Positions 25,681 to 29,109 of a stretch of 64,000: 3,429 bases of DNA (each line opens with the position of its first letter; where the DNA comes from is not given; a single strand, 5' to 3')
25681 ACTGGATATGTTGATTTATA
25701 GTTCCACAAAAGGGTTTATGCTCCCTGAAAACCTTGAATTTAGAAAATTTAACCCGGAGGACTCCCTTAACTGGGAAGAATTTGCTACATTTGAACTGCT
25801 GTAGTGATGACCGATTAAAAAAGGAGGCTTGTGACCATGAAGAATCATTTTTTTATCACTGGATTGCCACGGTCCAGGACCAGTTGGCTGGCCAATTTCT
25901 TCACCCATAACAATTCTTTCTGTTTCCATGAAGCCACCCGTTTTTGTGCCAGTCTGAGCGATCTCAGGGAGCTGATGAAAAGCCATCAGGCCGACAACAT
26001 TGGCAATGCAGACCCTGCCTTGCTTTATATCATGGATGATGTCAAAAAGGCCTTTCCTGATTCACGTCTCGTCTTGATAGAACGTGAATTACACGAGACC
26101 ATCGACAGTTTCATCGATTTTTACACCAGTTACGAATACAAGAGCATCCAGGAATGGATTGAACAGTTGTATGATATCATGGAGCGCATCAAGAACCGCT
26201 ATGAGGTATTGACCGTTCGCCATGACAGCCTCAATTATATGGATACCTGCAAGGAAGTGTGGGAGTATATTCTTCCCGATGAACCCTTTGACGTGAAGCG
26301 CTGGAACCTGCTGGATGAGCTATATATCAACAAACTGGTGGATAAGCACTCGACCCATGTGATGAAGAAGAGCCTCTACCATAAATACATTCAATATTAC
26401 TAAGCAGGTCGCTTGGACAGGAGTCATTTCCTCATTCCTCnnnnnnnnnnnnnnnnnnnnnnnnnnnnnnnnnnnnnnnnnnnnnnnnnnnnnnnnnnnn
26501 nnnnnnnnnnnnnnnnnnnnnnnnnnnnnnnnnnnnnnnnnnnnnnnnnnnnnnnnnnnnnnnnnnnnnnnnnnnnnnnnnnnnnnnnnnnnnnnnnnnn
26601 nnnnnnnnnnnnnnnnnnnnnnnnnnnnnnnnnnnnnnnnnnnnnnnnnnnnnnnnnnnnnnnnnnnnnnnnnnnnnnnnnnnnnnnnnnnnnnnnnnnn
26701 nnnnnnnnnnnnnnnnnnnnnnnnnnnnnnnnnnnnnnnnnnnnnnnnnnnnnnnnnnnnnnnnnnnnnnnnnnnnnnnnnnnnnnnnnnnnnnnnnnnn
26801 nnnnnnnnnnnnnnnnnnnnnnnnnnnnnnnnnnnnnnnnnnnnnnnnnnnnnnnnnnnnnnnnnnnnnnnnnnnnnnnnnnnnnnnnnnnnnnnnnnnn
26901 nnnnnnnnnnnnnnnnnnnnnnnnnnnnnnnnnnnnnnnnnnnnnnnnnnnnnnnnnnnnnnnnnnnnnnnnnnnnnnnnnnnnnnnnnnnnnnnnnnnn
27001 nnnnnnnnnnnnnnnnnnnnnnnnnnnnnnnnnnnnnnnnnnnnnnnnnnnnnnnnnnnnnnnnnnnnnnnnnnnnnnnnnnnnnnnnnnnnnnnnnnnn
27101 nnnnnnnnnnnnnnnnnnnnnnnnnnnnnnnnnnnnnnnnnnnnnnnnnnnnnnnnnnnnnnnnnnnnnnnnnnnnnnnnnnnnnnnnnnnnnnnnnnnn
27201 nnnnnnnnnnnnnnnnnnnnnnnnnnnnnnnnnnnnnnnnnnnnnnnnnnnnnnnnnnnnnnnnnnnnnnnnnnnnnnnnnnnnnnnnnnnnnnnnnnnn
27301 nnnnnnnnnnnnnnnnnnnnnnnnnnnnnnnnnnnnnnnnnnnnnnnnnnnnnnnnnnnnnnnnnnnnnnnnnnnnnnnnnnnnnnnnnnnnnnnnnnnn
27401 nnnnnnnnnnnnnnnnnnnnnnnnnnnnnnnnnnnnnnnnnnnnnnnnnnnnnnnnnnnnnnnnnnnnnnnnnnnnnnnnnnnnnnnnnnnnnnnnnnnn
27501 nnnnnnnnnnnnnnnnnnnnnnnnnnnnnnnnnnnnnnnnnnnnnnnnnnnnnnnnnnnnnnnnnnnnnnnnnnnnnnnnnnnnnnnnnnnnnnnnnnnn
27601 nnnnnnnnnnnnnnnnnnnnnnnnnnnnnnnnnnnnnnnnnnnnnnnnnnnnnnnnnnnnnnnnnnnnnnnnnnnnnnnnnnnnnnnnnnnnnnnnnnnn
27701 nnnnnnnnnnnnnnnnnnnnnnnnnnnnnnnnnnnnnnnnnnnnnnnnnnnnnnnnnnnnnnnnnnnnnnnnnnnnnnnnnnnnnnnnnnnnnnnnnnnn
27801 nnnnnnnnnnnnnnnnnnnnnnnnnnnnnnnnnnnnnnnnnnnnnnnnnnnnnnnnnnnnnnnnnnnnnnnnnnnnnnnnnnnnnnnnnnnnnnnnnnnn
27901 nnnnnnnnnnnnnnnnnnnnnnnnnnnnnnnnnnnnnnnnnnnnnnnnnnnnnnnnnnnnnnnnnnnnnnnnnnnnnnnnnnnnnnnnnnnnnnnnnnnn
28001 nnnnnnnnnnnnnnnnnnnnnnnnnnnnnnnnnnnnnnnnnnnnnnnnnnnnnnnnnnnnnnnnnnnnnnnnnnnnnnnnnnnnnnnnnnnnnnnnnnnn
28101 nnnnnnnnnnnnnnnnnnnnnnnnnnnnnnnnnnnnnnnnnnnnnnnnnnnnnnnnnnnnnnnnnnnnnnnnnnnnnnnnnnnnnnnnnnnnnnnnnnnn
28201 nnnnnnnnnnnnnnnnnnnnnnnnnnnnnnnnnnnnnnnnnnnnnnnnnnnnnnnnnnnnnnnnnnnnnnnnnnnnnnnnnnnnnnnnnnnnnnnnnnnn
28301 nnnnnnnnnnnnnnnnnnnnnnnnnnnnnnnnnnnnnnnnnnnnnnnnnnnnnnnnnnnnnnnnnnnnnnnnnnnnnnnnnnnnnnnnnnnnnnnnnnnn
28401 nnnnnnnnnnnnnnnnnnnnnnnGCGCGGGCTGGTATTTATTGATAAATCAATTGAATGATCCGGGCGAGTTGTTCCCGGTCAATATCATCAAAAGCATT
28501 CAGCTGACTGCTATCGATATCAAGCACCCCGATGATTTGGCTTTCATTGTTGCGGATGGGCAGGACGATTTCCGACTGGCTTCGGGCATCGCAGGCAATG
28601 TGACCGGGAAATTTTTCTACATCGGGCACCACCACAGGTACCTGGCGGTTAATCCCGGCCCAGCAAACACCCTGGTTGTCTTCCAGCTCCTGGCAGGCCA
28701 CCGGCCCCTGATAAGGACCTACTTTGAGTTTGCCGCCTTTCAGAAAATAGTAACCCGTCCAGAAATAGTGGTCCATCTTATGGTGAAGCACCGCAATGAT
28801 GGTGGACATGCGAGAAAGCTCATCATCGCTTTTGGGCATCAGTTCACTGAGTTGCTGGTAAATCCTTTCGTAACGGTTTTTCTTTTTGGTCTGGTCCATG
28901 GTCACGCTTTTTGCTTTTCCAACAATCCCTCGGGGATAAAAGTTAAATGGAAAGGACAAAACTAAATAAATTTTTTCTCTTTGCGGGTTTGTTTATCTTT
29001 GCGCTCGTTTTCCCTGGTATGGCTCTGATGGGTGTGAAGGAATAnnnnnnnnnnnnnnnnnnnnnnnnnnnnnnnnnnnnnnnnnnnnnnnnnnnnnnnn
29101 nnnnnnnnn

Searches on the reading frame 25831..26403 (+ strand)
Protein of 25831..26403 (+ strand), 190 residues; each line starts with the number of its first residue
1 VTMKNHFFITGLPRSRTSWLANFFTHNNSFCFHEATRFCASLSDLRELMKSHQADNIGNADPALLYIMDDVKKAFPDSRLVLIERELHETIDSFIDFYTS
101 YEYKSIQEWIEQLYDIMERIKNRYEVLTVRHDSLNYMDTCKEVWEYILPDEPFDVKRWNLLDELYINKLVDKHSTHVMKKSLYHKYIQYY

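Call 57: search_protein_families(library=pfam, proteins=[window:25831-26403:+], max_evalue=0.00001)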
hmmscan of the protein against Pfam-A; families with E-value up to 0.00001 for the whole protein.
window:25831-26403:+ (190 aa): 1 family
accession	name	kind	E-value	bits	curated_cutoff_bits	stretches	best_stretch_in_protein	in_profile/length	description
PF13469.12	Sulfotransfer_3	-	7.1e-09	36.7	27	0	54-132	101-180/216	Sulfotransferase family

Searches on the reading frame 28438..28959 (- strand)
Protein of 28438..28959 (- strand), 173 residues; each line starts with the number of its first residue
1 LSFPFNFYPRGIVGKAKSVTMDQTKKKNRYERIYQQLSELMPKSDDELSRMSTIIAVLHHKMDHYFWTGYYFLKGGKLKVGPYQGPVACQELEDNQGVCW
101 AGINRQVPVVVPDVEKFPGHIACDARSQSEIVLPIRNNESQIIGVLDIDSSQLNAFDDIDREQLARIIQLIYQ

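Call 57: search_protein_families(library=pfam, proteins=[window:28438-28959:-], max_evalue=0.00001)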
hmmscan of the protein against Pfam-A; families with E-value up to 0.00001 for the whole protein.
window:28438-28959:- (173 aa): 1 family
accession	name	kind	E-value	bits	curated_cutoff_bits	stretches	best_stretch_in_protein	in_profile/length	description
PF13185.12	GAF_2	-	1.9e-08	35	28.6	1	76-171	32-131/136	GAF domain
